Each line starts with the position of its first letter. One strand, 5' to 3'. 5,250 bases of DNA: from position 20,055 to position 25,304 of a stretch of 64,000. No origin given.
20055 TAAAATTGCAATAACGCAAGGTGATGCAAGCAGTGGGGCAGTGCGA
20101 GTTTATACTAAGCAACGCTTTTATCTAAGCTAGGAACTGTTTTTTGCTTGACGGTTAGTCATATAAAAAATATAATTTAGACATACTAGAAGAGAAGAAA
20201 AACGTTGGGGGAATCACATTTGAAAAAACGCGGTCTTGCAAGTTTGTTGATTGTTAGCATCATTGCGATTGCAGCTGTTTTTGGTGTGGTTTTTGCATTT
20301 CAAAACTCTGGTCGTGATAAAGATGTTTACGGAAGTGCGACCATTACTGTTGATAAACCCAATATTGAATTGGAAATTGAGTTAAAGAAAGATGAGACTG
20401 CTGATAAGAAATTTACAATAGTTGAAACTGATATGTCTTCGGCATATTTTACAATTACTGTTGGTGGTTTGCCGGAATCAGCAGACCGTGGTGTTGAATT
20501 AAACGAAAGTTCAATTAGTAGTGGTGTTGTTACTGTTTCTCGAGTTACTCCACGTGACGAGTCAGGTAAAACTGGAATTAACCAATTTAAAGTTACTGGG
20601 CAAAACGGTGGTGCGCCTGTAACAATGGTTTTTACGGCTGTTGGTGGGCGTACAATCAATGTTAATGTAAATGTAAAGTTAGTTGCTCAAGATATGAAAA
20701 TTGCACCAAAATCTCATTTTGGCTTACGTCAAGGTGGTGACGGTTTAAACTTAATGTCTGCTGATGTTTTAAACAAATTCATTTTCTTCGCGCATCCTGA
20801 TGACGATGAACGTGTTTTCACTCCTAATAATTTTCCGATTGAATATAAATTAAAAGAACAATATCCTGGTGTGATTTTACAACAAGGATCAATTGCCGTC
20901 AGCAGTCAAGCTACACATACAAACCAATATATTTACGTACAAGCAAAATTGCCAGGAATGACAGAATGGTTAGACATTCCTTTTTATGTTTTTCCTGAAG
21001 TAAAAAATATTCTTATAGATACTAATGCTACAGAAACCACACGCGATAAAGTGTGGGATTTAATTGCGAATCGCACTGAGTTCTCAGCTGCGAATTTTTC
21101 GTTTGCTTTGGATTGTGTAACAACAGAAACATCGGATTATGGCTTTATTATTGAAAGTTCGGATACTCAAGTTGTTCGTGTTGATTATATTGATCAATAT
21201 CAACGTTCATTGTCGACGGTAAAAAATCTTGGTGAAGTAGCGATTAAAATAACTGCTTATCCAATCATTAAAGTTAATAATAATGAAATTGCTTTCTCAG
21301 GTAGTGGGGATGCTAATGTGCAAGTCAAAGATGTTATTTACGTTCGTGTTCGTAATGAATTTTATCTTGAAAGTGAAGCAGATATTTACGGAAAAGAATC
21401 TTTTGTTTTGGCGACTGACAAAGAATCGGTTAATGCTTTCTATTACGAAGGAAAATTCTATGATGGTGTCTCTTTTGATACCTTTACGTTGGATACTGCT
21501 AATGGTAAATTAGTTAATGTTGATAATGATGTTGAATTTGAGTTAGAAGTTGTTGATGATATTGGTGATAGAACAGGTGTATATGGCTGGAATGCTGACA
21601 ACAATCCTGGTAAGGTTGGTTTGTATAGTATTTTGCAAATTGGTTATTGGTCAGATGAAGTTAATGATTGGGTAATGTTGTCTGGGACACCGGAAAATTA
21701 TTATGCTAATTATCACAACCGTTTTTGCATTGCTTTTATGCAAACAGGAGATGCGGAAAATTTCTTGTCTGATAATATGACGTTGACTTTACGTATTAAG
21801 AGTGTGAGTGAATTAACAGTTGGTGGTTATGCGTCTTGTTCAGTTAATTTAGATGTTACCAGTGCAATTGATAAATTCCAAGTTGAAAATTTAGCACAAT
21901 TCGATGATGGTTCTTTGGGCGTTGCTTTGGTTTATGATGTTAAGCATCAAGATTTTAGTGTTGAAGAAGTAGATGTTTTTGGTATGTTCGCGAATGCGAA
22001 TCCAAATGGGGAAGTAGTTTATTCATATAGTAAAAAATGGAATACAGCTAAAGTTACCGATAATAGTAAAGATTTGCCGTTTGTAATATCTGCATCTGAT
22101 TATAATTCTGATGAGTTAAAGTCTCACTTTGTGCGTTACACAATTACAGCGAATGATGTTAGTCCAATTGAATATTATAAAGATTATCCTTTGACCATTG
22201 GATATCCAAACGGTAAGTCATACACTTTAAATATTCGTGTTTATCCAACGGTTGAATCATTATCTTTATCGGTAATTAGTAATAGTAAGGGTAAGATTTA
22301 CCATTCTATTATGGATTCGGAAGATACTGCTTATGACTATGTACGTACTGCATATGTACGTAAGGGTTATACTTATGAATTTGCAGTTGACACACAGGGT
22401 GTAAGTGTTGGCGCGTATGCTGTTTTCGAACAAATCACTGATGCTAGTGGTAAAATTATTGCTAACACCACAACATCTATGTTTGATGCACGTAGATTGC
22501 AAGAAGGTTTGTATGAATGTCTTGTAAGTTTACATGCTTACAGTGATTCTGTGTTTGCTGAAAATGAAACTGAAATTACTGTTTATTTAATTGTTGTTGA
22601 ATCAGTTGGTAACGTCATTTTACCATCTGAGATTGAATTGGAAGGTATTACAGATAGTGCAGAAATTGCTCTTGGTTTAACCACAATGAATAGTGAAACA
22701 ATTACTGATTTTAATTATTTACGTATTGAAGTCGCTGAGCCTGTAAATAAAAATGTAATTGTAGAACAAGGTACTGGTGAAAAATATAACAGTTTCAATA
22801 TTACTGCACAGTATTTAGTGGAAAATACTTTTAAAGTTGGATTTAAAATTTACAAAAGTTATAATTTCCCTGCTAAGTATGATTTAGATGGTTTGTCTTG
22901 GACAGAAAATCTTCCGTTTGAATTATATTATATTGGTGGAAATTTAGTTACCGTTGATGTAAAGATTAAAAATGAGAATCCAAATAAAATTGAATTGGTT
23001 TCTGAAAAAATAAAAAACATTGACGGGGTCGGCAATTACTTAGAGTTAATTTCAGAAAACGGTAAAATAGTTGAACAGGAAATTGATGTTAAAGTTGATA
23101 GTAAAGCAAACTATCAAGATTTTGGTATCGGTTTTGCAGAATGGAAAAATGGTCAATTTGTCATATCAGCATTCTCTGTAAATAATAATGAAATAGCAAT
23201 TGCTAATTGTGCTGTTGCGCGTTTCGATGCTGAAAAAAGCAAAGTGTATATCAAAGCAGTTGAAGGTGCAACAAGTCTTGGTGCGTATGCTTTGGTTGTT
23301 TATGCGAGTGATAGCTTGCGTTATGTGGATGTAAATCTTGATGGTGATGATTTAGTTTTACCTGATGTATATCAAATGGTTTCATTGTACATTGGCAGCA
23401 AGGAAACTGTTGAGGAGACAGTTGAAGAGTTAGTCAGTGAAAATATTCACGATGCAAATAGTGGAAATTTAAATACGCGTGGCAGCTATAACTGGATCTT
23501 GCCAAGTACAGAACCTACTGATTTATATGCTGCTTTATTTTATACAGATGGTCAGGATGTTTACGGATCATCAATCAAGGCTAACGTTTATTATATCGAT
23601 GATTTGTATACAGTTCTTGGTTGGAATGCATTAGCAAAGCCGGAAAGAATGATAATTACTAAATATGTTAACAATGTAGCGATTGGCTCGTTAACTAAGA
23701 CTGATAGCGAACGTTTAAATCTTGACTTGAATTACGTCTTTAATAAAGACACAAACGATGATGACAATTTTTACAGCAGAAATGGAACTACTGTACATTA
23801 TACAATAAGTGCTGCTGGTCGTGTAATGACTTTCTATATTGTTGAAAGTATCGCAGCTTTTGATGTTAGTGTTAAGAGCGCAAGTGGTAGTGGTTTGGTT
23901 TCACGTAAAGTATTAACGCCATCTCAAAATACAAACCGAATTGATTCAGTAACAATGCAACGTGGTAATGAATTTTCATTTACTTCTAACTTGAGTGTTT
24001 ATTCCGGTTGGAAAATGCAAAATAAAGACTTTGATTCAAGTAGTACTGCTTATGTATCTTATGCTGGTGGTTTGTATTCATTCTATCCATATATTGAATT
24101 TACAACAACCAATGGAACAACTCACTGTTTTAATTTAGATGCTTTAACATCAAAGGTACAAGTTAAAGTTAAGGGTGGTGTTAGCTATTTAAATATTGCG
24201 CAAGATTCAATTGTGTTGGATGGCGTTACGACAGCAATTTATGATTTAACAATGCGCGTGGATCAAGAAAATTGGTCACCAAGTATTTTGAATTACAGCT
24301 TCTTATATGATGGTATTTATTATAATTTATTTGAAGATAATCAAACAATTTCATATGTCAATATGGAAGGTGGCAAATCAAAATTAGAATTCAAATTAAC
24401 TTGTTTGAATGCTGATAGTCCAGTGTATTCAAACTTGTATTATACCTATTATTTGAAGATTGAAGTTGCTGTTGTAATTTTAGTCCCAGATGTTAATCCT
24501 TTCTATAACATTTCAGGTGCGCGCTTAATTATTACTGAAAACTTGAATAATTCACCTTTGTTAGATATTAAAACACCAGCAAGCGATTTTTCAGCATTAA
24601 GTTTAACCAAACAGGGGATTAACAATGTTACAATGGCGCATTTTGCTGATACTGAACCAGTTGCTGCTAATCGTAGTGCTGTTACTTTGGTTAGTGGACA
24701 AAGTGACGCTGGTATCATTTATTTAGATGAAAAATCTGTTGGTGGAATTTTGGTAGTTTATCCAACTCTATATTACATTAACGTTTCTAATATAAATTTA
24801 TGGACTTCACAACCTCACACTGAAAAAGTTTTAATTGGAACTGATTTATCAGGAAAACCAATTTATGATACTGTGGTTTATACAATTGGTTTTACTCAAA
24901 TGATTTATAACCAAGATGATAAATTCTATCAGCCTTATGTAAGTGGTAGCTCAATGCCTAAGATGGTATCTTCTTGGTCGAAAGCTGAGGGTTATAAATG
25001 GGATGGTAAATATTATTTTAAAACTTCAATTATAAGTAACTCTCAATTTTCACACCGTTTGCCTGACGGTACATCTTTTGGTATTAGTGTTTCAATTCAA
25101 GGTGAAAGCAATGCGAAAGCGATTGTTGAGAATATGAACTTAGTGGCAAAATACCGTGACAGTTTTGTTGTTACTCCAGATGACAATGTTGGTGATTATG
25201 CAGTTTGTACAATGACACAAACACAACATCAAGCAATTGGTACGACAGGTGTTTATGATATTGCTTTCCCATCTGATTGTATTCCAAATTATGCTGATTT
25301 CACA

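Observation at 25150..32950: Eleven-unit array of an apparently undescribed 200-265-aa module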

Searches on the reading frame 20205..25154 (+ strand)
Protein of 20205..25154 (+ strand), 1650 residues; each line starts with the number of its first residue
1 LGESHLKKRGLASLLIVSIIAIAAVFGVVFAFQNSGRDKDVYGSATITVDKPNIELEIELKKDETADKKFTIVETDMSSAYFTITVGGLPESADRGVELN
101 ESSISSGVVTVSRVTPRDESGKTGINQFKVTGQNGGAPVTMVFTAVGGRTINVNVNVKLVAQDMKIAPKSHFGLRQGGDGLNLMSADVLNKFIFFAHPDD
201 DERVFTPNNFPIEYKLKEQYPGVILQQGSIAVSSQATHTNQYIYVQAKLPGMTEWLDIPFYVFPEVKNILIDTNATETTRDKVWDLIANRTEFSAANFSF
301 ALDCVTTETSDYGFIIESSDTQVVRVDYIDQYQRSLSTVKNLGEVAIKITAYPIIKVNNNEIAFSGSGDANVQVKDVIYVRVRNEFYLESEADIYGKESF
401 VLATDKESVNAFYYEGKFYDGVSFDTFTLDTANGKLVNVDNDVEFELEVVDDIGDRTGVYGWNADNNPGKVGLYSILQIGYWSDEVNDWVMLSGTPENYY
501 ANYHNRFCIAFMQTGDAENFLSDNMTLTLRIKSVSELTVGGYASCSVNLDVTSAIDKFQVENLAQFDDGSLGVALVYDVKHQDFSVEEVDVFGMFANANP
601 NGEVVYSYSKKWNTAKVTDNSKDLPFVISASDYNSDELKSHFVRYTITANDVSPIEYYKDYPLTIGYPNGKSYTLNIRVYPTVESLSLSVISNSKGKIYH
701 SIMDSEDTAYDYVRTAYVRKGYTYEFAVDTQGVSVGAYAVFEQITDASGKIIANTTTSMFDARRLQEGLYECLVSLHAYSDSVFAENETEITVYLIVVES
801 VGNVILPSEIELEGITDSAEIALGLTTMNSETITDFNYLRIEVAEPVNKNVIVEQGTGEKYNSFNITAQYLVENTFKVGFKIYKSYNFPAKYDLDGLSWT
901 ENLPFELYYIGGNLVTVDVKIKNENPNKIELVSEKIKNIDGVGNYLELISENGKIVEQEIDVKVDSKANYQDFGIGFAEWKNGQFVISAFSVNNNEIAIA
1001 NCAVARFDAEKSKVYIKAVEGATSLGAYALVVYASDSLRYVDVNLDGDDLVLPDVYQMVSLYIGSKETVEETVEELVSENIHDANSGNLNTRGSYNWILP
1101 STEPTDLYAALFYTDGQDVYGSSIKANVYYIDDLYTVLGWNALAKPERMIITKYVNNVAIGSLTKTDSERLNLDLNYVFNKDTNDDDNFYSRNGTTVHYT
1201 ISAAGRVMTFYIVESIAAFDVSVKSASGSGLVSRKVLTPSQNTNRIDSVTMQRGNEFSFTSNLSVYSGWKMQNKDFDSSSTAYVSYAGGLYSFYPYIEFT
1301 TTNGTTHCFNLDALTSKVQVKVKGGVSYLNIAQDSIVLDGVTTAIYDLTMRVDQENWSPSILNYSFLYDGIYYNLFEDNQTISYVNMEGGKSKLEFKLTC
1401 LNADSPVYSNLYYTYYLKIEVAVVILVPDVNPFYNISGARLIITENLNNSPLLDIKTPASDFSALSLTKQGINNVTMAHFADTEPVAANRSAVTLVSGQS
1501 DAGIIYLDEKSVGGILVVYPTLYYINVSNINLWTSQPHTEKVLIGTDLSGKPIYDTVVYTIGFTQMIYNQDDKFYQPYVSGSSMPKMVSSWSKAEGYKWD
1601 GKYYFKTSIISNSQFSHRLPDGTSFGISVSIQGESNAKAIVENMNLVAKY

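Call 5: search_protein_families(library=pfam, proteins=[window:20205-25154:+], max_evalue=0.1)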
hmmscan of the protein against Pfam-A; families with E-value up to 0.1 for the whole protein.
window:20205-25154:+ (1650 aa): 0 families

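Call 6: search_protein_families(library=ncbifam, proteins=[window:20205-25154:+], max_evalue=0.1)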
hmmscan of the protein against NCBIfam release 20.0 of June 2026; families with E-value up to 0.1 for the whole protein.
window:20205-25154:+ (1650 aa): 2 families
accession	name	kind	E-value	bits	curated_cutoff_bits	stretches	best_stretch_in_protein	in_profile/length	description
TIGR04423.1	casT3_TIGR04423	equivalog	0.012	15.8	40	0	390-471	13-92/124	TIGR04423 family type III CRISPR-associated protein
TIGR01965.1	VCBS_repeat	domain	0.087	13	15.5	0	59-93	50-84/99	VCBS domain-containing protein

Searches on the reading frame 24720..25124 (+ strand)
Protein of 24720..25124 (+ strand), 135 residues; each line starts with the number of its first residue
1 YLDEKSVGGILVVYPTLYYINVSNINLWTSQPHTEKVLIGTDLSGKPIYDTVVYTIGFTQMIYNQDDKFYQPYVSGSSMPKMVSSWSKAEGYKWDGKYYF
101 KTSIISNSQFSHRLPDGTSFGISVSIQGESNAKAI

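Call 36: find_related_loci(query=A4, collection=genome_contigs, flank=10000)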
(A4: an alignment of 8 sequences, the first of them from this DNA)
Query A4 (135 aa) in genome_contigs; peptide patterns used: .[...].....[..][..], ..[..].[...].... (x = any residue, [..] = any of these).
49 stretches matched a pattern; 15 encode a relative of the query (tblastn E <= 1e-3); 15 distinct loci.
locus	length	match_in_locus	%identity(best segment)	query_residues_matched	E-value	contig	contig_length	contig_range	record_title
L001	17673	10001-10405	89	1-135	5e-80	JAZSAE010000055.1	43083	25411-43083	MAG: Clostridia bacterium isolate T1900044939_TS20190405.MAGScoT_cleanbin_000018 SGB_3457_k141_310653, whole genome shot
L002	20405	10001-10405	85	1-135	2e-79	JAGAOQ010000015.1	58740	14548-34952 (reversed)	MAG: Clostridia bacterium isolate RGIG8633 Water_deer_Cecum.Co__c960948, whole genome shotgun sequence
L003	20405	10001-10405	77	1-135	1e-71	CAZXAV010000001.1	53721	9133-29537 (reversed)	MAG TPA_asm: uncultured Prevotella sp. isolate SRP199465_co2_862 genome assembly, contig: NODE_1186_length_53721_cov_7.6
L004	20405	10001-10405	76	1-135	7e-71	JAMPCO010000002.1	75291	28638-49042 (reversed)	MAG: Prevotella sp. isolate NALB_7821b_27 Scaffold_#2__SCF_002___75291_bp, whole genome shotgun sequence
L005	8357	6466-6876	70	1-135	6e-64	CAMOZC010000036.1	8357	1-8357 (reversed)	MAG: uncultured Clostridia bacterium isolate SRR873601_bin.8_metaWRAP_v1.3_MAG genome assembly, contig: NODE_27964_lengt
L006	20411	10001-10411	68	1-135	1e-61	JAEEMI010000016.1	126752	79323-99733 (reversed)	MAG: Clostridia bacterium isolate Tb.RUG.236 k141_7326810_flag=0_multi=31.4133_len=126752, whole genome shotgun sequence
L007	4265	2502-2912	67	1-135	2e-60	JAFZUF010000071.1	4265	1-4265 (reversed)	MAG: Clostridia bacterium isolate RGIG8102 Water_buffalos_Rumen-3__c954530, whole genome shotgun sequence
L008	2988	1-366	75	13-135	5e-60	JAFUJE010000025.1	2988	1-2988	MAG: Clostridia bacterium isolate RGIG4543 Roe_deer_Rectum-2__c97572, whole genome shotgun sequence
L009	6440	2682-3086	62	1-135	1e-56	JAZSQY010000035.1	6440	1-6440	MAG: Clostridia bacterium isolate T1900044540_TS20190006.MAGScoT_cleanbin_000046 SGB_60_k141_2346176, whole genome shotg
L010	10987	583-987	61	1-135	8e-56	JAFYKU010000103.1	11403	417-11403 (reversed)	MAG: Clostridia bacterium isolate RGIG7181 Water_buffalos_Cecum-1__c966156, whole genome shotgun sequence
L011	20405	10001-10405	60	1-135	6e-55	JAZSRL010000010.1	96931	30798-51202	MAG: Clostridia bacterium isolate T1900044537_TS20190003.MAGScoT_cleanbin_000035 SGB_31_k141_2186524, whole genome shotg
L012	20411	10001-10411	58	1-135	1e-52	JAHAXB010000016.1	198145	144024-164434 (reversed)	MAG: Eubacteriales bacterium isolate 91 k101_611931, whole genome shotgun sequence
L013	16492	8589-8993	55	1-130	1e-42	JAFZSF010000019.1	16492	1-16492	MAG: Clostridia bacterium isolate RGIG8050 Water_buffalos_Rumen-1__c755088, whole genome shotgun sequence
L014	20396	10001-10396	43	1-133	6e-36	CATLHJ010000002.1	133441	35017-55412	MAG TPA_asm: uncultured Clostridia bacterium isolate MGG05635_1680015436 genome assembly, contig: ERR3199558_150, whole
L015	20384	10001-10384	45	1-129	1e-35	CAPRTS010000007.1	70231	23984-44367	MAG TPA_asm: uncultured Eubacteriales bacterium isolate MGBC126721 genome assembly, contig: MGBC126721.7, whole genome s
